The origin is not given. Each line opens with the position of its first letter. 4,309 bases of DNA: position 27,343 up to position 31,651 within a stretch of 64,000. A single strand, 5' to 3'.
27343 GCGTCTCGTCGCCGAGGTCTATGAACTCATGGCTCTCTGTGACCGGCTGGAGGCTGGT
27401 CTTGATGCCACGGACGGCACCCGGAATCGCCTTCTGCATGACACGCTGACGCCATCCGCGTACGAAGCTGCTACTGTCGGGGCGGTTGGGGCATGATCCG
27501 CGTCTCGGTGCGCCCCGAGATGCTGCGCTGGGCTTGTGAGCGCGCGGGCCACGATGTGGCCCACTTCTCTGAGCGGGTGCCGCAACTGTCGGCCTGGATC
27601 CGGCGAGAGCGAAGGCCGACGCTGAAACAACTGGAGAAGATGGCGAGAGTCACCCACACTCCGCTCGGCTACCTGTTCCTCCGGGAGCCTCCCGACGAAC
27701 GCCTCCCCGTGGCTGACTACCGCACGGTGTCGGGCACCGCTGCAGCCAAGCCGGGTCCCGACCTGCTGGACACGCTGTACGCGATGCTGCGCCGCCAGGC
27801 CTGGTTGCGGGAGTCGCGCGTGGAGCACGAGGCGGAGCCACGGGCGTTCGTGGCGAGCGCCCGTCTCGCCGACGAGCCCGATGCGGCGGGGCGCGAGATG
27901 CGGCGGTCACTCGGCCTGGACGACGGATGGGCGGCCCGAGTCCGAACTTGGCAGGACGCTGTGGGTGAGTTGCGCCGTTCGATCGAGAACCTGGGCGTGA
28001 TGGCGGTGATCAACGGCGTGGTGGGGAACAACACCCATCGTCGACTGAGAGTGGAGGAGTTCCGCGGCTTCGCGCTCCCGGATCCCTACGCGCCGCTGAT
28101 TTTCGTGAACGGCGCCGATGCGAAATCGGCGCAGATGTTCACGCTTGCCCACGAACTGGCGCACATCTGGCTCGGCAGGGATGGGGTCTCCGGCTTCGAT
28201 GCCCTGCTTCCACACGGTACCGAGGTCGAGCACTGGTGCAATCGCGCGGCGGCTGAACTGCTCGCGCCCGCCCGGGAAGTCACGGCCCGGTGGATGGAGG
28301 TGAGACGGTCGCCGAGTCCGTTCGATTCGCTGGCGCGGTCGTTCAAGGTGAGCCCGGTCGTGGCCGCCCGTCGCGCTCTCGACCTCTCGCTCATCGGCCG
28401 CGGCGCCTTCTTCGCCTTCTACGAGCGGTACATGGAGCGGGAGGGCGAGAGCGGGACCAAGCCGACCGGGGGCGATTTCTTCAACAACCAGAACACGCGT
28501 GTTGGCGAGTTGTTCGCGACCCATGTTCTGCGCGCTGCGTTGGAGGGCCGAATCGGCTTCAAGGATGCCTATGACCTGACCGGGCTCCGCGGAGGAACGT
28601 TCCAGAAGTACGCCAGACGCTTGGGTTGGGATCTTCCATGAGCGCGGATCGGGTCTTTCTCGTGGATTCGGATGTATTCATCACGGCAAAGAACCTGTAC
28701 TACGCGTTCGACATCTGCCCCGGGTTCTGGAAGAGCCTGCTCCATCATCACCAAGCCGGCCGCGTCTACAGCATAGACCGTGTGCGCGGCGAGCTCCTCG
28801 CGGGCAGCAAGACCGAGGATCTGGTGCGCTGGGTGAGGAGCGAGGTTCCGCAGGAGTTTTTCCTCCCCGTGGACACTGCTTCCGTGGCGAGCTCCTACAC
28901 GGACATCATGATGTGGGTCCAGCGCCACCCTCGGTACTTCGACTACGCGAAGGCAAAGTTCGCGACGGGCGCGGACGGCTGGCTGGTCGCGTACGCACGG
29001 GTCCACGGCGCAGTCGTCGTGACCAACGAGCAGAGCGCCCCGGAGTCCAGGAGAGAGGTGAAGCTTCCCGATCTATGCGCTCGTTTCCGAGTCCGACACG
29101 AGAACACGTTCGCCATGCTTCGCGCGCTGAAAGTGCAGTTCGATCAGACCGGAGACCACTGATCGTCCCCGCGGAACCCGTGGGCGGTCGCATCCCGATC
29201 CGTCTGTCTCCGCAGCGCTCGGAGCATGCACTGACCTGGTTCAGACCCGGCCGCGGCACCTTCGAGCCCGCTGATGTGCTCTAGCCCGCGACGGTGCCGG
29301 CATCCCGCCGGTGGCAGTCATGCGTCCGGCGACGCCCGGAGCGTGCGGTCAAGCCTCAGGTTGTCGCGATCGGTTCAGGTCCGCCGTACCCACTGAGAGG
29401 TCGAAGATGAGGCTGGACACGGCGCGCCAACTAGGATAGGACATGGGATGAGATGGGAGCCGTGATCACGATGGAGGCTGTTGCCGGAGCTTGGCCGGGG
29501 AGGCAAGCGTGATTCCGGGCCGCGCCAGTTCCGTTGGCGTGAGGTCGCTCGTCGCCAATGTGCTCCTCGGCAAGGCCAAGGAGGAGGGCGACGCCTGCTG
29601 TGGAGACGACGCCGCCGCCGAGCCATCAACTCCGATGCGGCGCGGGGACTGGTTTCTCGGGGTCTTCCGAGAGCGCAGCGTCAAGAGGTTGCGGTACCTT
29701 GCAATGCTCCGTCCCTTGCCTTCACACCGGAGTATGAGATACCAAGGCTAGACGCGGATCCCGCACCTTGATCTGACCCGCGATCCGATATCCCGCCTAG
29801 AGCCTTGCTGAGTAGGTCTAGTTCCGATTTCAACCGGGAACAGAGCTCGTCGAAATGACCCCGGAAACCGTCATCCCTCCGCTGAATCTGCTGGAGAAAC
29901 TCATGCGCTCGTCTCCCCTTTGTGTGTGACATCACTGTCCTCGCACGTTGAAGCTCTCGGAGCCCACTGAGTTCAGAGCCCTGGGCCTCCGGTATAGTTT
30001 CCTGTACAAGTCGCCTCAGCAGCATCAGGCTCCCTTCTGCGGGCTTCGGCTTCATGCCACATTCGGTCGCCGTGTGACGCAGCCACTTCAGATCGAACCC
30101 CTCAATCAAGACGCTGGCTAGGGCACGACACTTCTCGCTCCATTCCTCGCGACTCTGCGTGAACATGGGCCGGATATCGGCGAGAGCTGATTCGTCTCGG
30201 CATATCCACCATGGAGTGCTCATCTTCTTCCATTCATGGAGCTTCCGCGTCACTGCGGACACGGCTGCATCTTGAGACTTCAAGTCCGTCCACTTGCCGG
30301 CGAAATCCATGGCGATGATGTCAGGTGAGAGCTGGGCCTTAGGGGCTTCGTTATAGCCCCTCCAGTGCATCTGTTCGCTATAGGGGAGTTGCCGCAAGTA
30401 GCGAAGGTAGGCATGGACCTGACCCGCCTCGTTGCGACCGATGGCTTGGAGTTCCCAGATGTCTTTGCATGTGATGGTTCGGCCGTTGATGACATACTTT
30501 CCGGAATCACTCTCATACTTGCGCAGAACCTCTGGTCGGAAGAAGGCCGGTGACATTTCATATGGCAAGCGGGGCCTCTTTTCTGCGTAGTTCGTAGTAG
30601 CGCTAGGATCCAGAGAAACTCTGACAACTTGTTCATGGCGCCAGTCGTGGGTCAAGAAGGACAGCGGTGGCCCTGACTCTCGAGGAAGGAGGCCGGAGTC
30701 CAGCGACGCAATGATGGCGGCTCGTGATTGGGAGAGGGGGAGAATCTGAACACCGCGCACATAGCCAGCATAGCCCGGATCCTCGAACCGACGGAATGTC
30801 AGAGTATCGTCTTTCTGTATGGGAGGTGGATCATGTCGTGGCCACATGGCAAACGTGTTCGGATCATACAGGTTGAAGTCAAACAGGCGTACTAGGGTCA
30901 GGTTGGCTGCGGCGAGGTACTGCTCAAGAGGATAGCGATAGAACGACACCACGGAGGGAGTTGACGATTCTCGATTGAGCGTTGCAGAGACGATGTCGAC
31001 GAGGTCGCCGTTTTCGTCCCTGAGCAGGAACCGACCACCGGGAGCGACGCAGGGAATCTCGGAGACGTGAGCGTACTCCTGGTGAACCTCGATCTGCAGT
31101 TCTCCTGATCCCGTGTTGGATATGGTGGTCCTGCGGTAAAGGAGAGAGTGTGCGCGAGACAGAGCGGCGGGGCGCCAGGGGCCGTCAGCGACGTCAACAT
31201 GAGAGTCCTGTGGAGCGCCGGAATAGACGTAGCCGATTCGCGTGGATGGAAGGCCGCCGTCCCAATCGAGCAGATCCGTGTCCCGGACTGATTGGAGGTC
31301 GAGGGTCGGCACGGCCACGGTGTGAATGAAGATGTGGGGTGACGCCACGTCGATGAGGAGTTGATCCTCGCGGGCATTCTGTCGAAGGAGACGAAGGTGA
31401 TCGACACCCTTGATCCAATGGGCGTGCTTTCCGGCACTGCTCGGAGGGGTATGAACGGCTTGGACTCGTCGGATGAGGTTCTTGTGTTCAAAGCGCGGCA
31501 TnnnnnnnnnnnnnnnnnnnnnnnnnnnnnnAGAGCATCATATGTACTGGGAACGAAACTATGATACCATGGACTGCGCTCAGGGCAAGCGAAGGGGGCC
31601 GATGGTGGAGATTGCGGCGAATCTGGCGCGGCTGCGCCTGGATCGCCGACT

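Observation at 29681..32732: Divergent pair: AT-richer 606-aa unknown protein and an XRE-HTH/ImmA-peptidase regulator, a candidate undescribed immunity module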

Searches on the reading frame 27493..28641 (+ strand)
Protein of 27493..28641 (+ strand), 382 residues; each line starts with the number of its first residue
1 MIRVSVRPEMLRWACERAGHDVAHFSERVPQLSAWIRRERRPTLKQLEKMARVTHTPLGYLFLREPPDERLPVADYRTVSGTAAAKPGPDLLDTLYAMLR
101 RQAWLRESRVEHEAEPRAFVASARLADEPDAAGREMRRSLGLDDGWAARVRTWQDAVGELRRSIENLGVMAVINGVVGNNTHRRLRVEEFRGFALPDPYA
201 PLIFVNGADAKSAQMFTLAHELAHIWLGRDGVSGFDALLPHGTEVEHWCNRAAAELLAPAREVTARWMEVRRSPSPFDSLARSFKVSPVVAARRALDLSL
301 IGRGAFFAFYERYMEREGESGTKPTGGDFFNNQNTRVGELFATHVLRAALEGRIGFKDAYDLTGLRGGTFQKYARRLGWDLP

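Call 3: search_protein_families(library=pfam, proteins=[window:27493-28641:+], max_evalue=0.1)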
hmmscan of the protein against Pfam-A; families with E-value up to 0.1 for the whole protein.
window:27493-28641:+ (382 aa): 3 families
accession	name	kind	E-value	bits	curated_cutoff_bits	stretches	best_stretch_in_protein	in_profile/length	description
PF06114.19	Peptidase_M78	-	2.8e-12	47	22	1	197-295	25-122/123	IrrE N-terminal-like domain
PF01381.28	HTH_3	-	0.0023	18.4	23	1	29-61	23-55/55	Helix-turn-helix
PF20573.4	DUF6782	-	0.015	15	27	1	195-226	71-102/241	Putative metallopeptidase family (DUF6782)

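Call 4: search_protein_families(library=padloc, proteins=[window:27493-28641:+], max_evalue=0.1)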
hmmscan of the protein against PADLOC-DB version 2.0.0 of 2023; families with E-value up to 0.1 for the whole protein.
window:27493-28641:+ (382 aa): 16 families
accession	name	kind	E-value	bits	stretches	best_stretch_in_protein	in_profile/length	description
PDLC04141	capP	-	1.2e-11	42.6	1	181-299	34-154/242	capP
PDLC03949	RmrA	-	5.8e-10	36.6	2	191-301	166-268/363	-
PDLC03945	RmrA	-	3.3e-07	27.8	1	214-313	208-308/394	-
PDLC03948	RmrA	-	1.2e-06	25.7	1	198-314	190-305/397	-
PDLC03952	RmrA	-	8e-06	22.9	1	182-311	187-315/395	-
PDLC03982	PD-Lambda-2_B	-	2e-05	22.1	1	216-294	292-372/402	-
PDLC03951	RmrA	-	3.1e-05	21.1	1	212-316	203-303/400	-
PDLC03953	RmrA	-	3.5e-05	21.2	1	32-302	35-287/373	-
PDLC03944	RmrA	-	4.4e-05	20.7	1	207-310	190-295/384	-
PDLC03946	RmrA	-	4.4e-05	20.4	1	199-300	175-269/357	-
PDLC04776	PDC-M69B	-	0.00011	20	1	188-259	55-130/272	-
PDLC03947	RmrA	-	0.00073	16.5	1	164-301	159-293/383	-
PDLC03943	RmrA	-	0.0021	15.2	1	201-305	178-279/370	-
PDLC03955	RmrA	-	0.0025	15.1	1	193-265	192-258/371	-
PDLC03954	RmrA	-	0.014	12.3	1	201-232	194-226/380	-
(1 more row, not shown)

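Call 5: search_protein_families(library=ncbifam, proteins=[window:27493-28641:+], max_evalue=1)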
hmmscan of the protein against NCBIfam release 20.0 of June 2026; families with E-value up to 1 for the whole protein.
window:27493-28641:+ (382 aa): 1 family
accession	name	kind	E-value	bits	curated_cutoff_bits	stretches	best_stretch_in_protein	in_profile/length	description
NF052239.1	antitox_spr1629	equivalog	2.4e-06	26.9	335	1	214-313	208-308/377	spr1629 family repressor/antitoxin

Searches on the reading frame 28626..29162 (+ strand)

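Call 3: search_protein_families(library=pfam, proteins=[window:28626-29162:+], max_evalue=0.1)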
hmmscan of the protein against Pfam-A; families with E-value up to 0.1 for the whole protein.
window:28626-29162:+ (178 aa): 1 family
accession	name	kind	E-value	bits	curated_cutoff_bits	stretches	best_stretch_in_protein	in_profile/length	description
PF14367.12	DUF4411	-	6.9e-43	146.6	23.5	1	11-172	1-159/159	Domain of unknown function (DUF4411)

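Call 4: search_protein_families(library=padloc, proteins=[window:28626-29162:+], max_evalue=0.1)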
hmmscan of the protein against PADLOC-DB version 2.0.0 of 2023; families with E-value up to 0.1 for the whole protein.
window:28626-29162:+ (178 aa): 0 families

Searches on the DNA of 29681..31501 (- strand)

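Call 121: search_dna_similar(query=L183:9001-10632:+, collection=ecoli_genomes, mode=near, max_rows=6)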
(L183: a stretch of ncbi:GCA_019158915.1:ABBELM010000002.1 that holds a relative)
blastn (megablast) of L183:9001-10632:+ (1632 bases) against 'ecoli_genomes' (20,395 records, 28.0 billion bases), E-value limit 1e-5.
Records with a match: 11; places in all: 11; records where one place covers at least 80% of the query: 11.
Genomes with a match: 11 of 5426; with a place that covers at least 80% of the query: 11. Places per genome that has any: lowest 1, median 1, highest 1. On chromosomes: 11 places; on plasmids: 0.
Best place of each record, by identity: >=99% 11.
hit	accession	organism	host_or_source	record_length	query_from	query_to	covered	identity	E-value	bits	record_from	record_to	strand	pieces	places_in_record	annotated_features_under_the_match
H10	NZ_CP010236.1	Escherichia coli strain S42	not applicable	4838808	1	1632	100%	99.8%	0e+0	2998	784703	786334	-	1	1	hypothetical protein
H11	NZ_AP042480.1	Escherichia coli strain OkiPb01676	bovine feces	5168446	1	1632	100%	99.8%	0e+0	2998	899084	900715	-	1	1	hypothetical protein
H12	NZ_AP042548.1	Escherichia coli strain OkiPb01690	bovine feces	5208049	1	1632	100%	99.8%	0e+0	2998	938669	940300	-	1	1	hypothetical protein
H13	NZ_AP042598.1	Escherichia coli strain OkiPb01701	bovine feces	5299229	1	1632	100%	99.8%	0e+0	2998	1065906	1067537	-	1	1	hypothetical protein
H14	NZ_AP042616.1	Escherichia coli strain OkiPb01703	bovine feces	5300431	1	1632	100%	99.8%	0e+0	2998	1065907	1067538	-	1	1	hypothetical protein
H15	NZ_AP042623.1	Escherichia coli strain OkiPb01704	bovine feces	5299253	1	1632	100%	99.8%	0e+0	2998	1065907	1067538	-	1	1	hypothetical protein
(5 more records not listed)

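Call 123: get_annotated_region(hit=H10, flank=2500)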
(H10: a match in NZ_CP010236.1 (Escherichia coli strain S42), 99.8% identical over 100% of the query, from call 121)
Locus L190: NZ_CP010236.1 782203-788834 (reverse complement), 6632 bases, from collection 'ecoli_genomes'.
description: Escherichia coli strain S42 chromosome, complete genome
organism: Escherichia coli strain S42 (NCBI taxid 562)
replicon: chromosome; assembly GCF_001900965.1
host: not applicable; source: -; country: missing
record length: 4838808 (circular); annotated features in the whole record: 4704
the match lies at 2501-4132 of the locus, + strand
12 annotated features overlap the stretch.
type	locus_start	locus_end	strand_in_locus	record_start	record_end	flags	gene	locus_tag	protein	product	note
CDS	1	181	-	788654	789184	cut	-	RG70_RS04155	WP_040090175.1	phage tail protein I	-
CDS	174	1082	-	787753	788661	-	-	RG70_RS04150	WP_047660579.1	baseplate assembly protein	-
CDS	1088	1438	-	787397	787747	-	-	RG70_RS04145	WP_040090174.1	GPW/gp25 family protein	-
CDS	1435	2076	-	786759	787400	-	-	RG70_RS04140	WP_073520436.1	phage baseplate assembly protein V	-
CDS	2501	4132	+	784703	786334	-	-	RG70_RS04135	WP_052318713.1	hypothetical protein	-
CDS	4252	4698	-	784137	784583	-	-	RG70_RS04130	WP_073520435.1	phage virion morphogenesis protein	-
CDS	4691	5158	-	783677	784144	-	-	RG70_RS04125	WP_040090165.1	phage tail protein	-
CDS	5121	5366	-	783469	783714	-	lysC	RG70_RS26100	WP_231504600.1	Rz1-like lysis system protein LysC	LysC is an Rz1-like component of a phage lytic system, substantially overlapping although not fully embedded in the ...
CDS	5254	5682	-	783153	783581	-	lysB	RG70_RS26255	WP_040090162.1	Rz-like lysis system protein LysB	The gene for this Rz-like phage lysis system protein may overlap extensively with the gene for the other spanin ...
CDS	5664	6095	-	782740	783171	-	-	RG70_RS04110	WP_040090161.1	DNZ54_00345 family protein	-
CDS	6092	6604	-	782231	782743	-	-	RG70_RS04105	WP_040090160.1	lysozyme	-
CDS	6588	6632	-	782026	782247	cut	-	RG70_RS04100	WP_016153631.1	HP1 family phage holin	-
